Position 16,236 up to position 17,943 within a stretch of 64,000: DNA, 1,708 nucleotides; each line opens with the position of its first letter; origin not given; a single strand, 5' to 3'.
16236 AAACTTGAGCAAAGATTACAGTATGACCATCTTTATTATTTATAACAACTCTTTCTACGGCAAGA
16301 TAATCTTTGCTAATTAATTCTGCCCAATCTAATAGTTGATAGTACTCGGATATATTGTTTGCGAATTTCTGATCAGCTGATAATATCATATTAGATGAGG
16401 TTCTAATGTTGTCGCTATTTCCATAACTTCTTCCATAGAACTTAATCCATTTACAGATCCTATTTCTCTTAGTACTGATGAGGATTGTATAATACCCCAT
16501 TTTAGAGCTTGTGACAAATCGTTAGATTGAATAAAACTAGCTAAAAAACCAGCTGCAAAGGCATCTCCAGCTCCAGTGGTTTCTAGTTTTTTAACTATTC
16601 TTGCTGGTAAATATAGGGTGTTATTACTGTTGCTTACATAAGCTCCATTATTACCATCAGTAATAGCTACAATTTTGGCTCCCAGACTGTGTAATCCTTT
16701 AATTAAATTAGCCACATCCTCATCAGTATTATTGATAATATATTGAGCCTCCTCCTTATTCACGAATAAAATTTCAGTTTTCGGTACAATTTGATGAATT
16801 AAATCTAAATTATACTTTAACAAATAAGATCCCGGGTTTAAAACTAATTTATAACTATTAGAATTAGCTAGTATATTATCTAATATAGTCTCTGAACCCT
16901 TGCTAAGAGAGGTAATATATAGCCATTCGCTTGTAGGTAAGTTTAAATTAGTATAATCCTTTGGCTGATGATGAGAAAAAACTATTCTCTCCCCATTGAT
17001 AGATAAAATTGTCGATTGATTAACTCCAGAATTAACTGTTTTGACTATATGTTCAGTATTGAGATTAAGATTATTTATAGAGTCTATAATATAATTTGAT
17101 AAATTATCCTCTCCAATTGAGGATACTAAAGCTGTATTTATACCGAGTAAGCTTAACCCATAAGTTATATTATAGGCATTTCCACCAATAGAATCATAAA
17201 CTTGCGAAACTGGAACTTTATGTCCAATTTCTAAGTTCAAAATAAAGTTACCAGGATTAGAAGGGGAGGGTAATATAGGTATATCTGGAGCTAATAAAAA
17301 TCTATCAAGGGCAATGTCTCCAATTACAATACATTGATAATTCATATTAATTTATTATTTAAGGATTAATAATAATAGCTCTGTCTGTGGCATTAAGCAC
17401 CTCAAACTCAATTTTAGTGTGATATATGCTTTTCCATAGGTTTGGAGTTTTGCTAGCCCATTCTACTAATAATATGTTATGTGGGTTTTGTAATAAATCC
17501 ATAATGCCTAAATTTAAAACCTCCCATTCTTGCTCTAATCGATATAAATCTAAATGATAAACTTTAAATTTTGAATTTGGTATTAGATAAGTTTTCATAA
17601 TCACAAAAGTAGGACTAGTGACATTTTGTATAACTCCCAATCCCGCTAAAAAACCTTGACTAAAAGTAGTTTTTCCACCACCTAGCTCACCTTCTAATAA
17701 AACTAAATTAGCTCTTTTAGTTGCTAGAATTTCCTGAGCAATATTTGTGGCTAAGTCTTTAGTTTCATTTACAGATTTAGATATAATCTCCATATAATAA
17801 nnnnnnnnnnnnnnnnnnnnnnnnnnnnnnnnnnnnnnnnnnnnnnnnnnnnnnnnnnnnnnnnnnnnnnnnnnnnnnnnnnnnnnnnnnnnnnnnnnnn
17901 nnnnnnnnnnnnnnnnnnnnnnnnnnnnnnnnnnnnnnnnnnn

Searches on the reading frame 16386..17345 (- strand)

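Call 12: search_protein_families(library=pfam, proteins=[window:16386-17345:-], max_evalue=0.0001)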
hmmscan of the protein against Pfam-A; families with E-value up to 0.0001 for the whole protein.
window:16386-17345:- (319 aa): 2 families
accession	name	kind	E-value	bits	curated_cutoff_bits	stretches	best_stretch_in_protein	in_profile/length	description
PF00294.29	PfkB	-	6.6e-36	124.6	25.8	1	44-299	26-297/302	pfkB family carbohydrate kinase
PF08543.17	Phos_pyr_kin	-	2.3e-07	30.9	27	1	181-284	111-224/246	Phosphomethylpyrimidine kinase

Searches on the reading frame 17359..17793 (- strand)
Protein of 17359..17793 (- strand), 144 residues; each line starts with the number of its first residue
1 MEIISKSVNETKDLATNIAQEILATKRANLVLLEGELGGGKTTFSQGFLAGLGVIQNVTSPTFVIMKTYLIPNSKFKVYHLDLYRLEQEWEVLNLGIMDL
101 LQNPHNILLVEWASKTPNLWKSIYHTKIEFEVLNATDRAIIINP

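Call 12: search_protein_families(library=pfam, proteins=[window:17359-17793:-], max_evalue=0.0001)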
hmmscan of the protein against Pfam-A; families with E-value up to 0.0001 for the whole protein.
window:17359-17793:- (144 aa): 1 family
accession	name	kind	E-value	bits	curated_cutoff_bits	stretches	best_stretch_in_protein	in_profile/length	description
PF02367.23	TsaE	-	7.5e-32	110.4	26.6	1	6-132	2-120/128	Threonylcarbamoyl adenosine biosynthesis protein TsaE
